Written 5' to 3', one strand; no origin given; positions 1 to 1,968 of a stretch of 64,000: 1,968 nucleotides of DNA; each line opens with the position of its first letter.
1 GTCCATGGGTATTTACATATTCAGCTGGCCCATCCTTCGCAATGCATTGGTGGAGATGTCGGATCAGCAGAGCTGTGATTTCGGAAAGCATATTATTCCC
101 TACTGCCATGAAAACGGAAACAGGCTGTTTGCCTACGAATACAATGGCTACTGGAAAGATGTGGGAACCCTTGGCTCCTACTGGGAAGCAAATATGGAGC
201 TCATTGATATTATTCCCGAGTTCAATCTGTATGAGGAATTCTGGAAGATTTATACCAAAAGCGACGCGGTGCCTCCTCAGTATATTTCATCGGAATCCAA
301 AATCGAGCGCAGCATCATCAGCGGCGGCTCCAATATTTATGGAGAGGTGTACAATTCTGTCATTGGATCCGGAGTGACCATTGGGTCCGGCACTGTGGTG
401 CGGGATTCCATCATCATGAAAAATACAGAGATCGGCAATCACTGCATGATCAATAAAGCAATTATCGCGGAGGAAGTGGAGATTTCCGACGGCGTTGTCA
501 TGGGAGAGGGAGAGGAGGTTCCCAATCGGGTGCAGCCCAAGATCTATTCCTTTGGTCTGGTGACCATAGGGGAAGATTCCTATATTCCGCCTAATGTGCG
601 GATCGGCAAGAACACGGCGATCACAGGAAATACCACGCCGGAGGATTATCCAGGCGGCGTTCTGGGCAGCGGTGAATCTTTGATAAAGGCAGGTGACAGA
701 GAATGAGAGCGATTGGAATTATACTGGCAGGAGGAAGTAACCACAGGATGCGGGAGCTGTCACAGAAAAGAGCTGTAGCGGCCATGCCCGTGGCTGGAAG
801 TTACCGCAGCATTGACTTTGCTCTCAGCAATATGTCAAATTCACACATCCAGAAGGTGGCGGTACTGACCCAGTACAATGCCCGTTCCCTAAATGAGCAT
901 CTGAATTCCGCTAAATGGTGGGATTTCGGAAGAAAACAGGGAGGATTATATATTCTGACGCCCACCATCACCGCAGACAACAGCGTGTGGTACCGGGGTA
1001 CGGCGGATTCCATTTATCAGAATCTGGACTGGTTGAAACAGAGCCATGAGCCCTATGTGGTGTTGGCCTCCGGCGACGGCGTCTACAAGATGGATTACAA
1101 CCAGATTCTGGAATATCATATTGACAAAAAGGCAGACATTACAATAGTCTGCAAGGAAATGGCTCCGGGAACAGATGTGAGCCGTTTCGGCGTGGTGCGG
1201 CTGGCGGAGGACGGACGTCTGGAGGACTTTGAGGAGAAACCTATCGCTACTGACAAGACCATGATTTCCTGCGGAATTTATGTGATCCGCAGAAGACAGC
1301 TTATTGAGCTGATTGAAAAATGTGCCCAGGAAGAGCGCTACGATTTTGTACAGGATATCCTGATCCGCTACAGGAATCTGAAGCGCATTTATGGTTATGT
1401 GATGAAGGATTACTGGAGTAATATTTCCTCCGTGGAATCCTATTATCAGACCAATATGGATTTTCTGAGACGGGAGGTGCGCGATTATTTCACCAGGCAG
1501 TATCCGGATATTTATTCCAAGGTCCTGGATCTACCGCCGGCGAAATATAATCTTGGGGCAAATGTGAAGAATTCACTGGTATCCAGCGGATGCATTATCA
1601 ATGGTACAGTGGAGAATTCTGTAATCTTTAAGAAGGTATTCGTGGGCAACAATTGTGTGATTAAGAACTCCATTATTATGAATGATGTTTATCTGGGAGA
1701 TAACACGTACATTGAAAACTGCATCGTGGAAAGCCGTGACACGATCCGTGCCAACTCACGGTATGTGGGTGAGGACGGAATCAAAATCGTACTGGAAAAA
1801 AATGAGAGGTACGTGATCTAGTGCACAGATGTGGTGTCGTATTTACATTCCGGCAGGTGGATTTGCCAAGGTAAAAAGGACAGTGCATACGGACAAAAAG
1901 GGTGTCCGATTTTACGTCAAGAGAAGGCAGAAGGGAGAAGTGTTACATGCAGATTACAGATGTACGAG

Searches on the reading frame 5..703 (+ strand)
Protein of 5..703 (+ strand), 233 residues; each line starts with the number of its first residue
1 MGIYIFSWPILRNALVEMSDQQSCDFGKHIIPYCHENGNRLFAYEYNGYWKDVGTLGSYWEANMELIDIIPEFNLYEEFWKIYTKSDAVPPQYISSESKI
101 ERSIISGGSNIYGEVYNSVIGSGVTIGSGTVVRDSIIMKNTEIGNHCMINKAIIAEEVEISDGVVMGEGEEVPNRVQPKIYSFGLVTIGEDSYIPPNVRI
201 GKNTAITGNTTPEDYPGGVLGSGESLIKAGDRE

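Call 12: search_protein_families(library=pfam, alignment_id=A1, max_evalue=0.001)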
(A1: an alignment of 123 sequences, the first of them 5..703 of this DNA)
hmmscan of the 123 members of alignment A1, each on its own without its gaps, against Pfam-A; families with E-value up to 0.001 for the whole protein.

A. member 1, window:5-703:+ (233 aa): 6 families
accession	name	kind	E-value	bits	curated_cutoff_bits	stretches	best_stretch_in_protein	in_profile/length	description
PF24894.1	Hexapep_GlmU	-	6.9e-16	58.7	23.3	1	97-171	13-88/104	GlmU-like, C-terminal hexapeptide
PF25084.1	LbH_EIF2B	-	8.4e-15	55.1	54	1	94-171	12-92/105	EIF2B subunit epsilon LbH domain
PF00483.29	NTP_transferase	-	5.7e-10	39.6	21.2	1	1-66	175-242/245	Nucleotidyl transferase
PF00132.30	Hexapep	-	2e-09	37.2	27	1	117-151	1-36/36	Bacterial transferase hexapeptide (six repeats)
PF25247.1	LbH_GLGC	-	1.3e-08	35.3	27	1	90-139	4-53/135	GLGC left-handed parallel beta-helix domain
PF07959.18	Fucose_pyrophosphorylase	-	5.8e-06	25.9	34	1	97-166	265-341/418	Fucose pyrophosphorylase domain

B. families by the number of members that match (of 123 scanned): 88 families (the first 25 are shown)
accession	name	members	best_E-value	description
PF00535.33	Glycos_transf_2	4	3.5e-32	Glycosyl transferase family 2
PF00483.29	NTP_transferase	2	1.4e-41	Nucleotidyl transferase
PF07729.17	FCD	2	3.4e-24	FCD domain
PF04909.20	Amidohydro_2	2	4.7e-22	Amidohydrolase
PF00392.27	GntR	2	1.8e-18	Bacterial regulatory proteins, gntR family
PF00528.27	BPD_transp_1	2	1.2e-16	Binding-protein-dependent transport system inner membrane component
PF24894.1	Hexapep_GlmU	2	6.9e-16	GlmU-like, C-terminal hexapeptide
PF25084.1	LbH_EIF2B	2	8.4e-15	EIF2B subunit epsilon LbH domain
PF25247.1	LbH_GLGC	2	7.2e-10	GLGC left-handed parallel beta-helix domain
PF00132.30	Hexapep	2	2e-09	Bacterial transferase hexapeptide (six repeats)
PF13412.12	HTH_24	2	1.3e-05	Winged helix-turn-helix DNA-binding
PF12804.13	NTP_transf_3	2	5.1e-05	MobA-like NTP transferase domain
PF12802.13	MarR_2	2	0.00019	MarR family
PF06808.19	DctM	1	8.5e-108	Tripartite ATP-independent periplasmic transporter, DctM component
PF01041.23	DegT_DnrJ_EryC1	1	6.6e-107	DegT/DnrJ/EryC1/StrS aminotransferase family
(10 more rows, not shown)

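Call 54: search_protein_families(library=ncbifam, proteins=[window:5-703:+], max_evalue=0.001)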
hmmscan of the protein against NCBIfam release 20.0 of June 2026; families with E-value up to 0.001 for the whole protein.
window:5-703:+ (233 aa): 18 families
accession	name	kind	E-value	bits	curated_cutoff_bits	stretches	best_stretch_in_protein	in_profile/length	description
NF003670.0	PRK05293.1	equivalog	9.2e-62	209.1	470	1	1-173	191-365/382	glucose-1-phosphate adenylyltransferase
TIGR02091.1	glgC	equivalog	4.7e-54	183.8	424.9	1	1-167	193-363/364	glucose-1-phosphate adenylyltransferase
NF001947.0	PRK00725.1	subfamily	3.7e-40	138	470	1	1-172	210-399/426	glucose-1-phosphate adenylyltransferase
NF002023.0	PRK00844.1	subfamily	1.8e-38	132.4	458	1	1-191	198-405/408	glucose-1-phosphate adenylyltransferase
NF002772.0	PRK02862.1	equivalog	5.7e-36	124.1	537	1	1-196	210-425/429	glucose-1-phosphate adenylyltransferase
TIGR02092.1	glgD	equivalog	5.8e-32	111.1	236.6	1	1-173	189-361/370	glucose-1-phosphate adenylyltransferase subunit GlgD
NF052502.1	man1P_GTase_Rv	exception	1.2e-12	47.4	440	1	2-172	170-336/352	mannose-1-phosphate guanylyltransferase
TIGR01208.1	rmlA_long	equivalog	7.4e-09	34.9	320.25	1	2-192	170-349/353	glucose-1-phosphate thymidylyltransferase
TIGR03992.1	Arch_glmU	subfamily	1.6e-08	33.9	292.1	1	2-164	164-331/393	bifunctional sugar-1-phosphate nucleotidylyltransferase/acetyltransferase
TIGR03570.1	NeuD_NnaD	subfamily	7.2e-08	32.3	160.8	1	118-206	94-180/202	NeuD/PglB/VioB family sugar acetyltransferase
NF041173.1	Sug_nt_acttase_Thmprot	equivalog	3.4e-07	29.5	600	1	36-166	199-333/405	bifunctional sugar-1-phosphate nucleotidylyltransferase/acetyltransferase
NF002060.0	PRK00892.1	subfamily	4.6e-07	29.3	207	1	90-206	106-220/345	UDP-3-O-(3-hydroxymyristoyl)glucosamine N-acyltransferase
TIGR01853.1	lipid_A_lpxD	equivalog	5.1e-07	28.9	242.5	1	115-206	117-211/325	UDP-3-O-(3-hydroxymyristoyl)glucosamine N-acyltransferase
NF003657.0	PRK05289.1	equivalog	0.00012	21.2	226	0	118-168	16-68/264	acyl-ACP--UDP-N-acetylglucosamine O-acyltransferase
NF010935.0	PRK14355.1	equivalog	0.00017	20.4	718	0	117-169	262-315/459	bifunctional UDP-N-acetylglucosamine diphosphorylase/glucosamine-1-phosphate N-acetyltransferase GlmU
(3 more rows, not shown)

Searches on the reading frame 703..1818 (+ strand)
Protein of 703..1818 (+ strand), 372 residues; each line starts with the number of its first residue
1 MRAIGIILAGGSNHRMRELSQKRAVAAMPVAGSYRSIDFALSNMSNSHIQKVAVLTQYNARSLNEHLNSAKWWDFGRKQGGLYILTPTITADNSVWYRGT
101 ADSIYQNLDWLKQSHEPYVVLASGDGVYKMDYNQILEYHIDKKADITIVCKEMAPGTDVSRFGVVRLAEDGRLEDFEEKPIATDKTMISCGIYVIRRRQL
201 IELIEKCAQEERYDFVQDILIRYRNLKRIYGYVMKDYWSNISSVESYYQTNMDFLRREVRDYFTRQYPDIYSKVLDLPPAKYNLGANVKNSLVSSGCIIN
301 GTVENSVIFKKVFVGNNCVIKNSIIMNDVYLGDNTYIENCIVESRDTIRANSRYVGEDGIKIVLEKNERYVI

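Call 54: search_protein_families(library=ncbifam, proteins=[window:703-1818:+], max_evalue=0.001)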
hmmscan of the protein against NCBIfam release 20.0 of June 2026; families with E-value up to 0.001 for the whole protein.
window:703-1818:+ (372 aa): 20 families
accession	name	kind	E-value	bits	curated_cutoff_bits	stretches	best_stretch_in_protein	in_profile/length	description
NF003670.0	PRK05293.1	equivalog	1.6e-100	336.7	470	1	3-365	5-369/382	glucose-1-phosphate adenylyltransferase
TIGR02091.1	glgC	equivalog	2.7e-97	326.1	424.9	1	4-350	2-358/364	glucose-1-phosphate adenylyltransferase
TIGR02092.1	glgD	equivalog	1.6e-90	303.8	236.6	1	3-368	3-368/370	glucose-1-phosphate adenylyltransferase subunit GlgD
NF001947.0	PRK00725.1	subfamily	4.1e-81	272.9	470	1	3-358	17-396/426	glucose-1-phosphate adenylyltransferase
NF002023.0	PRK00844.1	subfamily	2e-75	254.2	458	1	3-357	7-383/408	glucose-1-phosphate adenylyltransferase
NF002772.0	PRK02862.1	equivalog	3.9e-71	240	537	2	2-181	3-180/429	glucose-1-phosphate adenylyltransferase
NF052502.1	man1P_GTase_Rv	exception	9.2e-32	110.3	440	1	6-353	4-329/352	mannose-1-phosphate guanylyltransferase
TIGR03992.1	Arch_glmU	subfamily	6.5e-22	77.9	292.1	1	5-356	3-317/393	bifunctional sugar-1-phosphate nucleotidylyltransferase/acetyltransferase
TIGR01208.1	rmlA_long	equivalog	2.1e-16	59.8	320.25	1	5-256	2-236/353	glucose-1-phosphate thymidylyltransferase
NF041173.1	Sug_nt_acttase_Thmprot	equivalog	9.4e-11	41.3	600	1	6-353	4-337/405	bifunctional sugar-1-phosphate nucleotidylyltransferase/acetyltransferase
NF049965.1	GlMnHpPGnyltfHddC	equivalog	1.2e-10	41.5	300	1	6-249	4-216/221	D-glycero-D-manno-heptose 1-phosphate guanosyltransferase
NF010934.1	PRK14354.1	equivalog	2.3e-10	39.6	450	1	6-347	3-321/447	bifunctional UDP-N-acetylglucosamine diphosphorylase/glucosamine-1-phosphate N-acetyltransferase GlmU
NF041313.1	UDPGP_AglF_Halo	equivalog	3.2e-09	36.6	400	1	5-230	3-210/234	UTP--glucose-1-phosphate uridylyltransferase AglF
TIGR01173.1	glmU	equivalog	1.6e-08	33.8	366.85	1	6-346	4-321/452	bifunctional UDP-N-acetylglucosamine diphosphorylase/glucosamine-1-phosphate N-acetyltransferase GlmU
TIGR02623.1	G1P_cyt_trans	equivalog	2.1e-08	33.9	300.25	1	118-242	121-233/255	glucose-1-phosphate cytidylyltransferase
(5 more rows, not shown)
